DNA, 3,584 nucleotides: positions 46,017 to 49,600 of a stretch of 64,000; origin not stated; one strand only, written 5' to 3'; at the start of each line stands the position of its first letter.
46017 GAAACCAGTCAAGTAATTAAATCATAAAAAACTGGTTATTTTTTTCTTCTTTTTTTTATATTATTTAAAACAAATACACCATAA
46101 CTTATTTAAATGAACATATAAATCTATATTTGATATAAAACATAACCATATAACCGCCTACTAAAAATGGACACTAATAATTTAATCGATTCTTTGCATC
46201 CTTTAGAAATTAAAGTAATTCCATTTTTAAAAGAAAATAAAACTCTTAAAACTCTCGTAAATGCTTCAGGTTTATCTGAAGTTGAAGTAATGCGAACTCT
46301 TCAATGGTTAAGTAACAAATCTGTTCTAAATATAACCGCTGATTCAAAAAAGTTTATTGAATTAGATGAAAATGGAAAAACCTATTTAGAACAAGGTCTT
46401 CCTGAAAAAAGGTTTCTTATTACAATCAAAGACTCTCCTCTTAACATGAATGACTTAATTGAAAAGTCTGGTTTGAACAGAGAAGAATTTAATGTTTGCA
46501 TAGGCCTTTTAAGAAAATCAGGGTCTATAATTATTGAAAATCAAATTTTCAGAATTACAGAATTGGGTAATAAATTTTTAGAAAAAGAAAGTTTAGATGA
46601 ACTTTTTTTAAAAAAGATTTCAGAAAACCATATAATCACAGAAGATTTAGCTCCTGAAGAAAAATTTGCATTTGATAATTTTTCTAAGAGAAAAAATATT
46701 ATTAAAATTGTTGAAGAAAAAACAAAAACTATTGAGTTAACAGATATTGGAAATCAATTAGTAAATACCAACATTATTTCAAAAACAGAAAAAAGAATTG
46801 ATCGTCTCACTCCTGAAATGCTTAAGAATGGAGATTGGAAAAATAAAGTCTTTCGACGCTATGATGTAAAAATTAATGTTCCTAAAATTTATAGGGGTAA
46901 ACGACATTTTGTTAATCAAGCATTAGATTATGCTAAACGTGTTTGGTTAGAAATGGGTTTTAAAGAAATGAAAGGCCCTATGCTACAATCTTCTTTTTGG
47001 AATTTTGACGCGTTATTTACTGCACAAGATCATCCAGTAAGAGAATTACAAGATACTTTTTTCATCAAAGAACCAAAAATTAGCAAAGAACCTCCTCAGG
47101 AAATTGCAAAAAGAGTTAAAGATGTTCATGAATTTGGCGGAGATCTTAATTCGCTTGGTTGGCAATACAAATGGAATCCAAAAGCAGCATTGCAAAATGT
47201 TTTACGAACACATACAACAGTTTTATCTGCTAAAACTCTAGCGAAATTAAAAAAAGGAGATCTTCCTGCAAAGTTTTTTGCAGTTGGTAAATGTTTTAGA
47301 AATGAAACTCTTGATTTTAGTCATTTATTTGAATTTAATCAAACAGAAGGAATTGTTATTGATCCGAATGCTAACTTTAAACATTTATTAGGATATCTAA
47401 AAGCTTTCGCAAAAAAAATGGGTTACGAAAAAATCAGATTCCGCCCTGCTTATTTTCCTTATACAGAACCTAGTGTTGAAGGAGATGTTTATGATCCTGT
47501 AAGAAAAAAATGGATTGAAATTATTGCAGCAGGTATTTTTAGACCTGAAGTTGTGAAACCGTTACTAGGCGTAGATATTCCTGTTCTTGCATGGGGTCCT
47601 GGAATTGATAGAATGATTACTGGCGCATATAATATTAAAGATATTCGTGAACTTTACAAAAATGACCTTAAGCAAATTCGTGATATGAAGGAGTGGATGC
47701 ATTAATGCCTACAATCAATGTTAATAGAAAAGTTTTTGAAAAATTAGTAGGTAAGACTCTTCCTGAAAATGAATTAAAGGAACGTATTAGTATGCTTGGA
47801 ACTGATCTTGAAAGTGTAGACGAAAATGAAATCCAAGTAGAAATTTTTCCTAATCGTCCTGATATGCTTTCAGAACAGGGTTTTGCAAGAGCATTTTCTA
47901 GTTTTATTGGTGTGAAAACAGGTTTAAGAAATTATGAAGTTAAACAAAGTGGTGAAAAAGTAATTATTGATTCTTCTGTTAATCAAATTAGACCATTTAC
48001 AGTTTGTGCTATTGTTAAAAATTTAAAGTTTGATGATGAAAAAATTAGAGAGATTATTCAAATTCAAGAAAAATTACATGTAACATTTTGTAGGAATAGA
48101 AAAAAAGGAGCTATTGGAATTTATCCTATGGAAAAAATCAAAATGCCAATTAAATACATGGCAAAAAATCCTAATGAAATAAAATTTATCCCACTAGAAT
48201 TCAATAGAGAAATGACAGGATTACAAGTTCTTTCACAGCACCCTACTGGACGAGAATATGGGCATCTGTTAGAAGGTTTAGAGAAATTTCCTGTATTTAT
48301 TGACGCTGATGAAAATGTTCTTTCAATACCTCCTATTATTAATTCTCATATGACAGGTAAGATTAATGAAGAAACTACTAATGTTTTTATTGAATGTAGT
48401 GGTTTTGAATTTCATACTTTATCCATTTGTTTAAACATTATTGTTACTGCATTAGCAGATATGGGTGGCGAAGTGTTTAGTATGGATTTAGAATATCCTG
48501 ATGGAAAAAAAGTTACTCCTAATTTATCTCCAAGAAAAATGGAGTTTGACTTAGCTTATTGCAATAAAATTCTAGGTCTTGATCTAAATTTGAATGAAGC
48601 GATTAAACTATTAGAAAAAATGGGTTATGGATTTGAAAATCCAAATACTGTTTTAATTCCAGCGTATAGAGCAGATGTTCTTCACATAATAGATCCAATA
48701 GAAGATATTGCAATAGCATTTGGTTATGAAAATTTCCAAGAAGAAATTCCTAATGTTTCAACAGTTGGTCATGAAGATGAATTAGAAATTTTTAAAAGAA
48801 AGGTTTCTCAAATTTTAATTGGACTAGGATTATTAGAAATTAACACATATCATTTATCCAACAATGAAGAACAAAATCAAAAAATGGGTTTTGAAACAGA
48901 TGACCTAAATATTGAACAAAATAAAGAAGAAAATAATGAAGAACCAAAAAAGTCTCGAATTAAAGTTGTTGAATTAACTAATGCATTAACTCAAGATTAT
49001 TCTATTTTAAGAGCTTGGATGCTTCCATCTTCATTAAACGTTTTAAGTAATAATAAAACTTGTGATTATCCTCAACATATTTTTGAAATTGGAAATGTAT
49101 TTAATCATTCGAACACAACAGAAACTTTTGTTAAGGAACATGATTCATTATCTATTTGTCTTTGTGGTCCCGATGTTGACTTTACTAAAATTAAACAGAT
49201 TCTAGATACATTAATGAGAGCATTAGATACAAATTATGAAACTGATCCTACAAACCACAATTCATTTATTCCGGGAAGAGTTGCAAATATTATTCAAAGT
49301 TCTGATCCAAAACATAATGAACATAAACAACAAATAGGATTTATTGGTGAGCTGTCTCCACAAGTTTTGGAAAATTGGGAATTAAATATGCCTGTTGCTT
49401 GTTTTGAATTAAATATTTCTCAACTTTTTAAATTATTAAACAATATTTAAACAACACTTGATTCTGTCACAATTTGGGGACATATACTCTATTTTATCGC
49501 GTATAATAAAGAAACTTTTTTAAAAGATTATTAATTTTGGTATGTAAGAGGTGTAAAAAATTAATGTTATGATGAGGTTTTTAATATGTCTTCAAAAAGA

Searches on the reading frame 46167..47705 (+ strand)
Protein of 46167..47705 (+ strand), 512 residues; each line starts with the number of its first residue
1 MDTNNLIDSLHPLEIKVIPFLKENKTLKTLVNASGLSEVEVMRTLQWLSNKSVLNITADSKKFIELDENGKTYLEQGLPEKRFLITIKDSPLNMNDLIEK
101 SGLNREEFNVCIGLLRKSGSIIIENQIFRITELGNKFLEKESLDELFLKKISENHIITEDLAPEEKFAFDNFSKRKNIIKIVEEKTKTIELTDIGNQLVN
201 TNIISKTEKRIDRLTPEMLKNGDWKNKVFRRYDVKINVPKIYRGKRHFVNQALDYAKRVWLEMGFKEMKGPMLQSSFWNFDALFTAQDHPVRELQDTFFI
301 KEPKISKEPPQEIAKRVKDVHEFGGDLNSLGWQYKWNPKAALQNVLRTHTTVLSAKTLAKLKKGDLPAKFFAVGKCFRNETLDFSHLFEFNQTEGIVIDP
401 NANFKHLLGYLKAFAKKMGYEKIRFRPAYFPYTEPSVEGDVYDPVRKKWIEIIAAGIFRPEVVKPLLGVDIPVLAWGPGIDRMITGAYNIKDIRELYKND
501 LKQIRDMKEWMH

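Call 55: search_protein_families(library=pfam, proteins=[window:46167-47705:+], max_evalue=0.001)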
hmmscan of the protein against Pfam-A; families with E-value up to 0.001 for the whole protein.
window:46167-47705:+ (512 aa): 2 families
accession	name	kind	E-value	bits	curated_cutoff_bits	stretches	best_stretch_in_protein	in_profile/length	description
PF01409.25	tRNA-synt_2d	-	1e-79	268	19.8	1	232-506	2-245/246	tRNA synthetases class II core domain (F)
PF00152.25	tRNA-synt_2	-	0.00043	19.9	25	0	369-394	93-118/308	tRNA synthetases class II (D, K and N)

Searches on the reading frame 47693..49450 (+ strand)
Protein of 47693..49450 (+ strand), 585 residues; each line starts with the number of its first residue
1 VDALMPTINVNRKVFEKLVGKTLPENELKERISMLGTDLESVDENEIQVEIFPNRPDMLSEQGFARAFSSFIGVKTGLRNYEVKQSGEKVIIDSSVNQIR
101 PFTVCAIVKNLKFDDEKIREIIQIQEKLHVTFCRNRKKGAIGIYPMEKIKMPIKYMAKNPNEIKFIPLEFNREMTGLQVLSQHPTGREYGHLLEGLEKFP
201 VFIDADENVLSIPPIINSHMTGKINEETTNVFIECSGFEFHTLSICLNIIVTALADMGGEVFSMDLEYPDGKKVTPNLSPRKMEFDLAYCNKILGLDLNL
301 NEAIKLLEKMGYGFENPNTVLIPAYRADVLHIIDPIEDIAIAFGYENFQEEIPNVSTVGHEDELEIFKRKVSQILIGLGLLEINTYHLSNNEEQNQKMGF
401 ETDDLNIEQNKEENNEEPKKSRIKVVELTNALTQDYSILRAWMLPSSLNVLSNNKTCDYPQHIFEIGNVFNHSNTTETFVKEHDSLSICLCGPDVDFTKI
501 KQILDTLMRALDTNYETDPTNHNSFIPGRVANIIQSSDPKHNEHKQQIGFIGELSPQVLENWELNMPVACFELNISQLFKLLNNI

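Call 55: search_protein_families(library=pfam, proteins=[window:47693-49450:+], max_evalue=0.001)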
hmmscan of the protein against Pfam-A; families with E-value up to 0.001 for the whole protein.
window:47693-49450:+ (585 aa): 5 families
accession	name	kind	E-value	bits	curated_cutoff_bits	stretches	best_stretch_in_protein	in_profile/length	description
PF17759.6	tRNA_synthFbeta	-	7.8e-42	143.6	22.4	1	351-575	4-214/214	Phenylalanyl tRNA synthetase beta chain CLM domain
PF03484.21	B5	-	5.1e-22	78.3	28.6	1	283-345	1-67/67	tRNA synthetase B5 domain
PF01409.25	tRNA-synt_2d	-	5.1e-08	33.1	19.8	1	357-580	12-224/246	tRNA synthetases class II core domain (F)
PF18262.7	PhetRS_B1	-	7.1e-08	33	26.8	1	5-72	1-81/83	Phe-tRNA synthetase beta subunit B1 domain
PF03483.22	B3_4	-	1.1e-05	25.6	29.3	1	118-239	35-128/174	B3/4 domain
